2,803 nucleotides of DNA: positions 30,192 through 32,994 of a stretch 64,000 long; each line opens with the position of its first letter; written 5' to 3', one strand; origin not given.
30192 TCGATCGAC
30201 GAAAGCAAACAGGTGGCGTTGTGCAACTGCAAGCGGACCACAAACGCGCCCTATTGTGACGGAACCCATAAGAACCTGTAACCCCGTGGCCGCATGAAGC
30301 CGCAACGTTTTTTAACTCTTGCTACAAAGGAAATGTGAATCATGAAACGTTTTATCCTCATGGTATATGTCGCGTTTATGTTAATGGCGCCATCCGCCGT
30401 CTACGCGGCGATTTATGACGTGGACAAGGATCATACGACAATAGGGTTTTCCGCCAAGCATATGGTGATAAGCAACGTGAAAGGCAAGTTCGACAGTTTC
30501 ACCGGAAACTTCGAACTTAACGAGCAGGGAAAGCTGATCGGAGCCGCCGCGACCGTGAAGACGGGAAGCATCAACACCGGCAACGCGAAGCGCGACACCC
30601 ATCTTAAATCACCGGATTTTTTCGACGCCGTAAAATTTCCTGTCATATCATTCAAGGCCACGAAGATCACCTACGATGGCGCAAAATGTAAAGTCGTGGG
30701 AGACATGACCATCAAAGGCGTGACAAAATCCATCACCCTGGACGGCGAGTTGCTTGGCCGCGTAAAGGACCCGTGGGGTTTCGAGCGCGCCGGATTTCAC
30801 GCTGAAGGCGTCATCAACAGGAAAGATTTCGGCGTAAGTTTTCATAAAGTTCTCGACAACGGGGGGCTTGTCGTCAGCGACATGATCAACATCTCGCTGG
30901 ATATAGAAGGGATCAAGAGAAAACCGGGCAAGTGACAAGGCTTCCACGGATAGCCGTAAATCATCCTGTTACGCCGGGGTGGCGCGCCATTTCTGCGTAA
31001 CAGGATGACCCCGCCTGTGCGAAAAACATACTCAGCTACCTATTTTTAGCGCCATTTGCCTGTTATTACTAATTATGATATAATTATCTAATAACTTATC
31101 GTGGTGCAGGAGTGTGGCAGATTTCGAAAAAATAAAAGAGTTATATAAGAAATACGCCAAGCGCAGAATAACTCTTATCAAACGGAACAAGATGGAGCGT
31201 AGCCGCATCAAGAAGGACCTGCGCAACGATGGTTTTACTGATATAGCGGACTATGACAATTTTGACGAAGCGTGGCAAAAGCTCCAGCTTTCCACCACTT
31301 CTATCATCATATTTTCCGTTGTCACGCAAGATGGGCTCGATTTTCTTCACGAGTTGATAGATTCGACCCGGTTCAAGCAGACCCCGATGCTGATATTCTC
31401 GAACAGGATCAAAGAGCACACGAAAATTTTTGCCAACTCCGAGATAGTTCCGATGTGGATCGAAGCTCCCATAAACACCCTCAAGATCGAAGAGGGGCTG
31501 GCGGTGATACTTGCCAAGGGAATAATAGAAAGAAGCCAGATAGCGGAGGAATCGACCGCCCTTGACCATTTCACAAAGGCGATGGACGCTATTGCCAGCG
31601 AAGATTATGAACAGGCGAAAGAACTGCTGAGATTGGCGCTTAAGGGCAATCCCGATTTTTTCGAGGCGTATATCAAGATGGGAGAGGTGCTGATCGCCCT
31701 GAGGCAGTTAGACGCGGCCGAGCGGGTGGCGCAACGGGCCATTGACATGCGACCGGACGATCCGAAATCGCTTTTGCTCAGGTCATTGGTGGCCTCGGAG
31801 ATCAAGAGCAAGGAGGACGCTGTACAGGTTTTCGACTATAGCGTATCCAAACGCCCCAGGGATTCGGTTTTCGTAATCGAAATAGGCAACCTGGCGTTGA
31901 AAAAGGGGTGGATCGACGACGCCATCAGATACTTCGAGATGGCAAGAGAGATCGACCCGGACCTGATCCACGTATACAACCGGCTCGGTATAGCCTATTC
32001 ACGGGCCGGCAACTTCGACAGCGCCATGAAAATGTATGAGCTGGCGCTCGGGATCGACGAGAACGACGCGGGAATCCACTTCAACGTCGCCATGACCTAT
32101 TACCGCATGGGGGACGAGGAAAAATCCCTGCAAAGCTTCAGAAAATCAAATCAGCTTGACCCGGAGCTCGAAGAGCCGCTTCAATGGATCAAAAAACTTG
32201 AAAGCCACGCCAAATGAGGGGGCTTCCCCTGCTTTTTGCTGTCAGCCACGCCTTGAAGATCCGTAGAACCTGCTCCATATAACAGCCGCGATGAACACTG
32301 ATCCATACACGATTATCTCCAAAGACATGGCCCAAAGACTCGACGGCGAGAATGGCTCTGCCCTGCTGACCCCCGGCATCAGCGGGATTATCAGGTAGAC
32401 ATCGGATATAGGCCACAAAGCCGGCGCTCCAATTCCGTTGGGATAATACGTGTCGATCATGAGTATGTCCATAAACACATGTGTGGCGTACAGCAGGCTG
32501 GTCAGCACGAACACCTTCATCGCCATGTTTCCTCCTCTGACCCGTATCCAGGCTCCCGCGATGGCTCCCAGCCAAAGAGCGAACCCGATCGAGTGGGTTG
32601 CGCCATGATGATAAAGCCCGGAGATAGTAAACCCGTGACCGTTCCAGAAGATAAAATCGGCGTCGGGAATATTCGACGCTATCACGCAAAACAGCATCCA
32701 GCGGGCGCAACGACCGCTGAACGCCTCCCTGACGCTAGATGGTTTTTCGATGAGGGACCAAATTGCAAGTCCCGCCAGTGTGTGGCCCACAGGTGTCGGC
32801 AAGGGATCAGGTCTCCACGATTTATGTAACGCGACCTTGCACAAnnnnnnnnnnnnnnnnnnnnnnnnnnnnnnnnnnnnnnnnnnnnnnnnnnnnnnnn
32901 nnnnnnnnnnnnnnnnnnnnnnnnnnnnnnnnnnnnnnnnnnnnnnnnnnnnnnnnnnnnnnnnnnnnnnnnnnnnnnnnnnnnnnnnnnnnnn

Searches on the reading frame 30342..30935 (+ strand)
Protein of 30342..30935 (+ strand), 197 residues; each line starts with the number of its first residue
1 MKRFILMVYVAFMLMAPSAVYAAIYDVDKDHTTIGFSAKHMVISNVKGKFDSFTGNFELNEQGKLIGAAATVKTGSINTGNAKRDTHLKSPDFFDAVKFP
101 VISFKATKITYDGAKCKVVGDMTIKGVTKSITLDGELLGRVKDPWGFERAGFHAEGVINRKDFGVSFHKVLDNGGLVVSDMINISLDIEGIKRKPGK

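Call 26: search_protein_families(library=pfam, proteins=[window:30342-30935:+], max_evalue=0.001)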
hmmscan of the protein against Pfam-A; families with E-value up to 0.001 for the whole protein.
window:30342-30935:+ (197 aa): 1 family
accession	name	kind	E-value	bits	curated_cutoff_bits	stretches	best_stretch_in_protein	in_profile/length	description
PF04264.18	YceI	-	5.5e-44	150.6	23.7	1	25-189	1-149/150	YceI-like domain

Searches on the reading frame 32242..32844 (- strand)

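Call 26: search_protein_families(library=pfam, proteins=[window:32242-32844:-], max_evalue=0.001)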
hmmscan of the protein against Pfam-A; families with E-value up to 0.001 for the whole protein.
window:32242-32844:- (200 aa): 1 family
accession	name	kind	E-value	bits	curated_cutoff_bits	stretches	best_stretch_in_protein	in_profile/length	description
PF04307.19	YdjM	-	4.4e-16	59.3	29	1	18-159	3-132/176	YdjM inner membrane protein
